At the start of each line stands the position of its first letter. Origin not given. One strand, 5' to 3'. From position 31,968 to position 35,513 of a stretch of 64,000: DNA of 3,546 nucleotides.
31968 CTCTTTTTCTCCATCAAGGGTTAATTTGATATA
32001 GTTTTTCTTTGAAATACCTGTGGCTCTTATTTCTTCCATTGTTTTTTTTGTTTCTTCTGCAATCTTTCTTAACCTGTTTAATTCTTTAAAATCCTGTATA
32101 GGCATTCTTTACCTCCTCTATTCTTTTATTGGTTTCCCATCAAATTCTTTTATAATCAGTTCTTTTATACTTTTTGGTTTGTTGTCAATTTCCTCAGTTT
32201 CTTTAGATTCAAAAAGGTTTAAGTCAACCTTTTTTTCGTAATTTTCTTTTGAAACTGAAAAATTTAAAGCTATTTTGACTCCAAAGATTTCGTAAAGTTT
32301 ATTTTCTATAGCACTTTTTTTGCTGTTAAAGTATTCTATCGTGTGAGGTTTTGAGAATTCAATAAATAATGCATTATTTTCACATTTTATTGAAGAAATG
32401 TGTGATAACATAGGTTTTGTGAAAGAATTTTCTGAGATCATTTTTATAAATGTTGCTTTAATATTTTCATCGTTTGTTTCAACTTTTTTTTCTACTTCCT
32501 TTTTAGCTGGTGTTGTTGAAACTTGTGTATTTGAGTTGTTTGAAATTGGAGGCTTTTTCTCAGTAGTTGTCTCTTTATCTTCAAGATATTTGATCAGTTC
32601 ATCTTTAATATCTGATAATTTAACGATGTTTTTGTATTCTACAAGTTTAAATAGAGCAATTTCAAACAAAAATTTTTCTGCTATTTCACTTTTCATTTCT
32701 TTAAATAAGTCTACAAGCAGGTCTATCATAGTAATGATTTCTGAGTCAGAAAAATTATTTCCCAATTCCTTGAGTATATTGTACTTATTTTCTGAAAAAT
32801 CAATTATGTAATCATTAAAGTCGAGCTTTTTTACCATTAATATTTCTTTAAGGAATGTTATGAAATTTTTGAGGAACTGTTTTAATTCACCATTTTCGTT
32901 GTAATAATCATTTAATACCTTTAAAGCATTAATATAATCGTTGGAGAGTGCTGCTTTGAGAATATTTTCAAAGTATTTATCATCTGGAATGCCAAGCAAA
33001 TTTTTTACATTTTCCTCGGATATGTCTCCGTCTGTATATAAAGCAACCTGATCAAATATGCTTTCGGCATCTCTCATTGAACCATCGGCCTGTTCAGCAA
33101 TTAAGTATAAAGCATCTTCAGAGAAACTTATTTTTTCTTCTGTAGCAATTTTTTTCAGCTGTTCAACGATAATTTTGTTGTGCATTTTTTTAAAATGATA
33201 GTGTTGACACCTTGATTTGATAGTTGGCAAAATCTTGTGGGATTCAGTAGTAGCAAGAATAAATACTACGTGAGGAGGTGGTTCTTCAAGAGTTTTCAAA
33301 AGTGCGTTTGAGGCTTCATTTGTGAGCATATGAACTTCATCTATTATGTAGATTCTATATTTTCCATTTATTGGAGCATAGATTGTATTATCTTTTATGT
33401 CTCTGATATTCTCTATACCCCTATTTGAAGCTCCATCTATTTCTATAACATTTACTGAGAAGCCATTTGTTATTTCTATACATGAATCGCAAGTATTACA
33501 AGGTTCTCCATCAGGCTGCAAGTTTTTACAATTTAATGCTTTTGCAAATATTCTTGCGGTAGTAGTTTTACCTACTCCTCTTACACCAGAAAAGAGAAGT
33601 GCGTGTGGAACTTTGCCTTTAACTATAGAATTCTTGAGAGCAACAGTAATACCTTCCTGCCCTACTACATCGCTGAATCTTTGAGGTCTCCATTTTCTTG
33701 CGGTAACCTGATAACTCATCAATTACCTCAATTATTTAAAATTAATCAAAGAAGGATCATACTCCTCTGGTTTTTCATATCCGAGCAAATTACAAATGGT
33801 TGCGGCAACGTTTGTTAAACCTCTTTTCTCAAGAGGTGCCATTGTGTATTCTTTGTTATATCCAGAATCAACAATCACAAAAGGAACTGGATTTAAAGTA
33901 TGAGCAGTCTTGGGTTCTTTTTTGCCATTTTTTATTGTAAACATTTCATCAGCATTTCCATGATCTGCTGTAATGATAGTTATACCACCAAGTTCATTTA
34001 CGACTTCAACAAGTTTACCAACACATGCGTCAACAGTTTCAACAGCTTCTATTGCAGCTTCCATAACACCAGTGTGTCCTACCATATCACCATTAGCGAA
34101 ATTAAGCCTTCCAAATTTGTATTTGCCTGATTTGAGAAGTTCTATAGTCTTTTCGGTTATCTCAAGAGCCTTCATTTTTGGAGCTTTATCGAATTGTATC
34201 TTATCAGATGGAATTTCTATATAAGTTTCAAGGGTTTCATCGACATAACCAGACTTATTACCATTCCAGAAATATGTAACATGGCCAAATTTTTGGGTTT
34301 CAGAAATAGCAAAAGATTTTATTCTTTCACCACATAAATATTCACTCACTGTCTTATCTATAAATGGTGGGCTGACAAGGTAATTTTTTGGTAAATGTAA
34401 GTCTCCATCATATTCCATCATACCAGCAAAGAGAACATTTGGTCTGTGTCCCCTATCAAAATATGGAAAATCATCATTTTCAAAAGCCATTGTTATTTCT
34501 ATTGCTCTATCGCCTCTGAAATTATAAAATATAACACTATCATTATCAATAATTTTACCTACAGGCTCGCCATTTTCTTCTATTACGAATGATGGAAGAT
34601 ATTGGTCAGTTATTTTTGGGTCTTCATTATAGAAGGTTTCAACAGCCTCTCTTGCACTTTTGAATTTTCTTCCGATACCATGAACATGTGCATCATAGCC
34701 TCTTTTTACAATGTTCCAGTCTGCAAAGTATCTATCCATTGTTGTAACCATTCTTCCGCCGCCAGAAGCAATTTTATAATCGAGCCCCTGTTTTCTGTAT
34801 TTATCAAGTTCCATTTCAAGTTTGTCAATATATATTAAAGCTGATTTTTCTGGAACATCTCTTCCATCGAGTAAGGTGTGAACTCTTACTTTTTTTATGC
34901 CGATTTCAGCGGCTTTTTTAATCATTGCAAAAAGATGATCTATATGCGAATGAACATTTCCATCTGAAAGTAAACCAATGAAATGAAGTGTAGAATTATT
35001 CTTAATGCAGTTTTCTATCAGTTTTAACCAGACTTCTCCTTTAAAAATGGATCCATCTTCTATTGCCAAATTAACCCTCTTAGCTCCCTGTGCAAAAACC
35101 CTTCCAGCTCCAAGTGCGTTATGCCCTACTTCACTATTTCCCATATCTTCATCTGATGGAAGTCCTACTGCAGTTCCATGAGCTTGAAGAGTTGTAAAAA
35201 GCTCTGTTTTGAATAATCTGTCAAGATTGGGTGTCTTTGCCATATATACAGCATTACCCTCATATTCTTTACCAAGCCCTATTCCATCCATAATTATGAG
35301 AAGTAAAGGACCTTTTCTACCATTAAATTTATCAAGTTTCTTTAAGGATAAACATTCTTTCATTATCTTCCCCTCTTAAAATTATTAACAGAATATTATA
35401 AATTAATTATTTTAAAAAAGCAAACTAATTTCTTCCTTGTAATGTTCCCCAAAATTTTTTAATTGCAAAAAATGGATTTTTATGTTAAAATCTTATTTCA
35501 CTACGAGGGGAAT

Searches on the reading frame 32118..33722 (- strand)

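Call 9: search_protein_families(library=ncbifam, proteins=[window:32118-33722:-], max_evalue=1e-10)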
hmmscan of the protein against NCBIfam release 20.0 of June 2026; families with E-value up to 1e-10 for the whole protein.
window:32118-33722:- (534 aa): 68 families (the best 25 are shown)
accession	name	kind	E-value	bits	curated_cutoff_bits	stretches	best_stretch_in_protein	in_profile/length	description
NF004046.1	PRK05563.1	equivalog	4.6e-141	471.5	400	1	4-499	2-499/567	DNA polymerase III subunit gamma/tau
TIGR02397.1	dnaX_nterm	equivalog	2.4e-135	451.3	250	1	4-360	1-354/355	DNA polymerase III subunit gamma/tau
NF011526.0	PRK14965.1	equivalog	2.3e-132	442.8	670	1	2-412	1-414/578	DNA polymerase III subunits gamma and tau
NF004962.0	PRK06305.1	equivalog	1.5e-128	430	559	1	1-436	1-423/465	DNA polymerase III subunits gamma and tau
NF011512.0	PRK14950.1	equivalog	2.8e-123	413.1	593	1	2-420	1-416/585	DNA polymerase III subunits gamma and tau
NF005173.0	PRK06647.1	equivalog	1.5e-121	407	623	1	2-527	1-527/568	DNA polymerase III subunits gamma and tau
NF011510.0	PRK14948.1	equivalog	1.8e-120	403.7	593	1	2-512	3-538/640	DNA polymerase III subunit gamma/tau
NF011514.0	PRK14953.1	equivalog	5.7e-119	398.2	536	1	2-488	1-479/488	DNA polymerase III subunits gamma and tau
NF005942.0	PRK07994.1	equivalog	5.7e-115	385.8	613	1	2-460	1-449/655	DNA polymerase III subunit gamma/tau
NF011531.0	PRK14971.1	equivalog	8.8e-110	368.3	685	1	1-436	1-424/614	DNA polymerase III subunit gamma/tau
NF006585.0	PRK09111.1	equivalog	5.4e-109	365.5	604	1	3-433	26-456/616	DNA polymerase III subunit gamma/tau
NF011523.0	PRK14962.1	equivalog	4.9e-108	361.9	576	1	6-502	3-461/474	DNA polymerase III subunits gamma and tau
NF011515.0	PRK14954.1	equivalog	1.4e-105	354.2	1117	1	2-409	1-418/620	DNA polymerase III subunits gamma and tau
NF011516.0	PRK14955.1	equivalog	1.3e-104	350.2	560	1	2-371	1-381/397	DNA polymerase III subunits gamma and tau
NF004549.0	PRK05896.1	equivalog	2.1e-99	334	578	1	5-438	4-451/642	DNA polymerase III subunits gamma and tau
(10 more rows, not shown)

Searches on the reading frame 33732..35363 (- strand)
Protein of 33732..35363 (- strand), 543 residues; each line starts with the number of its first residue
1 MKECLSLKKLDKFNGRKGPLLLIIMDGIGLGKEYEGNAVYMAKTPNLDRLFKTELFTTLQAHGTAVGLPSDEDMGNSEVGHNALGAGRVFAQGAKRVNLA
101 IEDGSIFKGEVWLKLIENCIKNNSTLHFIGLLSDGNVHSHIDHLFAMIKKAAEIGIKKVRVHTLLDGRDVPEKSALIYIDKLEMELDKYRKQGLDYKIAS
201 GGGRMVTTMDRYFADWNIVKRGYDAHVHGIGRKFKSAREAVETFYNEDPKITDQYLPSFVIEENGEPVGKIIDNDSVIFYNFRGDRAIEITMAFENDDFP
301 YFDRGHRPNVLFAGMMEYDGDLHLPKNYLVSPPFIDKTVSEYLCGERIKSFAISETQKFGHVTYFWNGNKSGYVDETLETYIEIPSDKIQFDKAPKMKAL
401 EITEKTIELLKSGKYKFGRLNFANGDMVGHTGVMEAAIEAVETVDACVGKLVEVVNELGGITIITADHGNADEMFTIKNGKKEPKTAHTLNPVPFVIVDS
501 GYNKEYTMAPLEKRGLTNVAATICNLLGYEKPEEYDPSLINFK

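Call 9: search_protein_families(library=ncbifam, proteins=[window:33732-35363:-], max_evalue=1e-10)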
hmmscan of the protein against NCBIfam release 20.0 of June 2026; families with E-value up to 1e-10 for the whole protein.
window:33732-35363:- (543 aa): 2 families
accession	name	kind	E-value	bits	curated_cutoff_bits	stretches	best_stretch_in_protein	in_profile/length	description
TIGR01307.1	pgm_bpd_ind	equivalog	2.9e-138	461.5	330.65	1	19-536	2-499/504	2,3-bisphosphoglycerate-independent phosphoglycerate mutase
NF003897.0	PRK05434.1-5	equivalog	1.6e-115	386.5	862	1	16-535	4-505/514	2,3-bisphosphoglycerate-independent phosphoglycerate mutase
